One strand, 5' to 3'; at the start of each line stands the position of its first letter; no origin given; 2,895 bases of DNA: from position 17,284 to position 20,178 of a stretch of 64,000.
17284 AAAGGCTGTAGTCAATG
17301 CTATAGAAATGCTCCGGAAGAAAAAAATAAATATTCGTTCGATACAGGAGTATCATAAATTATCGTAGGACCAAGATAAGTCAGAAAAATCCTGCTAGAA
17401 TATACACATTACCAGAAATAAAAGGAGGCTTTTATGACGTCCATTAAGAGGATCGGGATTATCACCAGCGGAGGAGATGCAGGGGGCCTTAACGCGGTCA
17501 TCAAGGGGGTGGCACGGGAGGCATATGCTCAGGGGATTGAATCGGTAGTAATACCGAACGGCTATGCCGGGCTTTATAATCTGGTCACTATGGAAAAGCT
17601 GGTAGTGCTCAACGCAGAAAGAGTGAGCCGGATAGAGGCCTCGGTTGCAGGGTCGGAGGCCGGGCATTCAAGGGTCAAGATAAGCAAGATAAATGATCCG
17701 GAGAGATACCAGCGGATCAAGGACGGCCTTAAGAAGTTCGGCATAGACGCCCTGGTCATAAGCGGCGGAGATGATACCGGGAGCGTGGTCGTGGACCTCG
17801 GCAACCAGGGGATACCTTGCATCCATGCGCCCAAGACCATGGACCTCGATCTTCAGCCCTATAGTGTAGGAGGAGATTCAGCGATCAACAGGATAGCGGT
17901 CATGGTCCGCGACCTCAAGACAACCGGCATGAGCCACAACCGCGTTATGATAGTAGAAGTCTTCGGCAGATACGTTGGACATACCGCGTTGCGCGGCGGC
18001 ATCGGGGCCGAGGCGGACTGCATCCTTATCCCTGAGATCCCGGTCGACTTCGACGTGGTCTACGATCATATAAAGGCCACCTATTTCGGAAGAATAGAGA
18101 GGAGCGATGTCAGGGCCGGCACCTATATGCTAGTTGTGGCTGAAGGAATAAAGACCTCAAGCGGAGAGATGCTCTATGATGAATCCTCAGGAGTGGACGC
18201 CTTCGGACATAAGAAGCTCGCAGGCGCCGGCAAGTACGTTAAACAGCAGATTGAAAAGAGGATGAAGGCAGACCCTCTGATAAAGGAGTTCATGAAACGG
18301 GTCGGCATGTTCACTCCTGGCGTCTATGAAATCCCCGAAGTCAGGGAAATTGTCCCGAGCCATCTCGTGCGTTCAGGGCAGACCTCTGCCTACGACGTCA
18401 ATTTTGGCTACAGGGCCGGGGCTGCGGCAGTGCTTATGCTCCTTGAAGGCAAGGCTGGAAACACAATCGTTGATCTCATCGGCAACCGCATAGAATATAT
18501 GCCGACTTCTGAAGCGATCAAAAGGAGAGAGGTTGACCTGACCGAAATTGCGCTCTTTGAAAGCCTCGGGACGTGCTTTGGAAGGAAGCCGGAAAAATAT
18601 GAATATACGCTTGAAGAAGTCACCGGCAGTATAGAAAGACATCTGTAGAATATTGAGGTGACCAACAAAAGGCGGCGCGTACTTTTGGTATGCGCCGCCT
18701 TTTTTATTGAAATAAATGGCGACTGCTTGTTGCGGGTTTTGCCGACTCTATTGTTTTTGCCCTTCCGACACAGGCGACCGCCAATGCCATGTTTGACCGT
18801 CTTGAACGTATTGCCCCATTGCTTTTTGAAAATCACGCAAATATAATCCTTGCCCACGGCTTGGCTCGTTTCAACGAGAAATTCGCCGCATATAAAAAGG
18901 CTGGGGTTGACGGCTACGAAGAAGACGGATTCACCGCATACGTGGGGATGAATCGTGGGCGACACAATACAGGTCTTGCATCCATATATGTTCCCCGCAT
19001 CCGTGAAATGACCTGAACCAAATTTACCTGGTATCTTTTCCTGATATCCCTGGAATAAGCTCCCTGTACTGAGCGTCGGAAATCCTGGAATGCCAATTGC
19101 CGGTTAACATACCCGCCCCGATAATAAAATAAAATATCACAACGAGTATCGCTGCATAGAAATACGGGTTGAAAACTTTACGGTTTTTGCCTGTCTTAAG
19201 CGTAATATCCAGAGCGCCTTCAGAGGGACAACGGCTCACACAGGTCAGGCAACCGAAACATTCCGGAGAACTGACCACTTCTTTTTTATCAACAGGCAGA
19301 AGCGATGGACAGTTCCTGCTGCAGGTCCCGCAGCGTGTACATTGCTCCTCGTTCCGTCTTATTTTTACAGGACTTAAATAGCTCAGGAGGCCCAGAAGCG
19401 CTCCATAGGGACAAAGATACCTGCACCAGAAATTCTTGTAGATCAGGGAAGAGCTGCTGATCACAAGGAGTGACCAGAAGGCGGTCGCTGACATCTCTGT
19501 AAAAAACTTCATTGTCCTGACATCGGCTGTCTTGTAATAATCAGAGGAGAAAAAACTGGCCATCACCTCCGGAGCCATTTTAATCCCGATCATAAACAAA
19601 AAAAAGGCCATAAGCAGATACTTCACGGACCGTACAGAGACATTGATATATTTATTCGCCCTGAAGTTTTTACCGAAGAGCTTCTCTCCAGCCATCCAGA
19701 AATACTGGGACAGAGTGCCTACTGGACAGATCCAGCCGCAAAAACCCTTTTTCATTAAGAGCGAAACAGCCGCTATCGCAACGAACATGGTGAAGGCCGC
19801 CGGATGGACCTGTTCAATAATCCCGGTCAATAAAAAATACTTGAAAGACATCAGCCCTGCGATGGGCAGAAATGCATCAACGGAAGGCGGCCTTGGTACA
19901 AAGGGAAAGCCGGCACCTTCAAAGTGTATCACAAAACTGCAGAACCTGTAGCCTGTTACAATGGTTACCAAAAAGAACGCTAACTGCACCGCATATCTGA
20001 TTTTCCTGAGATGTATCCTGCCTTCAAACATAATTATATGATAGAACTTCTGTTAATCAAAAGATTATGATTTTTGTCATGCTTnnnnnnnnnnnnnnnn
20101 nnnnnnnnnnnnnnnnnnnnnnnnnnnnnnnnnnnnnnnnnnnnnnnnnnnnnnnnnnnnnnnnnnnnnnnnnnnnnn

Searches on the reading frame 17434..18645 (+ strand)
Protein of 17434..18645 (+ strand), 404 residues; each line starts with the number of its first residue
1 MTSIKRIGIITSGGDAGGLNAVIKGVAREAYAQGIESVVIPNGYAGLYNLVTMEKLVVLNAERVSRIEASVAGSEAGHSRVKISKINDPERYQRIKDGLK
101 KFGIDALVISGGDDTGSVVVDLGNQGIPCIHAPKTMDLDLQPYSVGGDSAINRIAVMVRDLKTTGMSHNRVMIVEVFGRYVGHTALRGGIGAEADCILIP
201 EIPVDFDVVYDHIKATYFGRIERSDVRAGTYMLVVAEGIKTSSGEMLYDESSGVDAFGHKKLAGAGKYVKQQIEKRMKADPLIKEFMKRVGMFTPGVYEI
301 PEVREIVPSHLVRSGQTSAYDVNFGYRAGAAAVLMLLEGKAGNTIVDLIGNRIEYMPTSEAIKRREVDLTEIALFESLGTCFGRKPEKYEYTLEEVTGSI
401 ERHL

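Call 29: search_protein_families(library=ncbifam, proteins=[window:17434-18645:+], max_evalue=0.00001)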
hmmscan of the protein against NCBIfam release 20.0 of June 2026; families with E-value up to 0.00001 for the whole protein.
window:17434-18645:+ (404 aa): 11 families
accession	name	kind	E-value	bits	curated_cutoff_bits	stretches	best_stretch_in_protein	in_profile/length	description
NF002872.1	PRK03202.1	subfamily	1e-62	212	253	1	5-367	1-310/323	ATP-dependent 6-phosphofructokinase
TIGR02483.1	PFK_mixed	subfamily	3.5e-62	210.4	430.55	1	6-280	1-266/325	phosphofructokinase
NF010674.0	PRK14071.1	equivalog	8.7e-47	159.8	544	1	1-280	1-276/360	ATP-dependent 6-phosphofructokinase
TIGR02482.1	PFKA_ATP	equivalog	1.2e-42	146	371.35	1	6-219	1-210/301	6-phosphofructokinase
TIGR02478.1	6PF1K_euk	equivalog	1.6e-33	115.8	708.4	2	143-245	159-257/744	6-phosphofructokinase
NF010675.0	PRK14072.1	subfamily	2.8e-31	108.7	273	1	7-278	6-286/416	diphosphate--fructose-6-phosphate 1-phosphotransferase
NF041103.1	PFKA_PPi_Ttgales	equivalog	3.7e-30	105.3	550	1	7-363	1-348/407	diphosphate--fructose-6-phosphate 1-phosphotransferase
NF005301.0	PRK06830.1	equivalog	1e-25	90.2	400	1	6-369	83-424/445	ATP-dependent 6-phosphofructokinase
NF005482.0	PRK07085.1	subfamily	3.4e-13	49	446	1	4-201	73-276/558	diphosphate--fructose-6-phosphate 1-phosphotransferase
NF005121.0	PRK06555.1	equivalog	3.3e-11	42.6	395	1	3-184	2-202/404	pyrophosphate--fructose-6-phosphate 1-phosphotransferase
TIGR02477.1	PFKA_PPi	equivalog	1.4e-10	40.3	587.95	1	5-201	68-270/539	diphosphate--fructose-6-phosphate 1-phosphotransferase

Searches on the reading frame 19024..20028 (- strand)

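Call 29: search_protein_families(library=ncbifam, proteins=[window:19024-20028:-], max_evalue=0.00001)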
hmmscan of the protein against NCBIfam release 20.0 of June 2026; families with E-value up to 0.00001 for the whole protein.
window:19024-20028:- (334 aa): 6 families
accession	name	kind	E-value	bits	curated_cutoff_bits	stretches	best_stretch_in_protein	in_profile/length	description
TIGR02163.1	napH_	subfamily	1.4e-23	83.7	213.05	1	86-270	71-249/255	NapH/MauN family ferredoxin-type protein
NF007013.0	PRK09477.1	equivalog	1e-21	77.3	234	1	66-279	75-280/286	quinol dehydrogenase ferredoxin subunit NapH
NF046105.1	TransRegNosR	equivalog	5.9e-17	61.2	1000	1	74-263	477-661/680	transcriptional regulator NosR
NF038196.1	ferrodoxin_EFR1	subfamily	7.6e-08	32.7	75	1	227-276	183-232/242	EFR1 family ferrodoxin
NF045874.1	Vhu_polyferre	exception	1.8e-06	26.9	600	1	198-270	34-102/381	F420-non-reducing hydrogenase associated-polyferredoxin VhuB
NF043039.1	HgcAB_like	equivalog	7.9e-06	25.7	285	0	73-270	158-347/350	HgcAB-like fusion protein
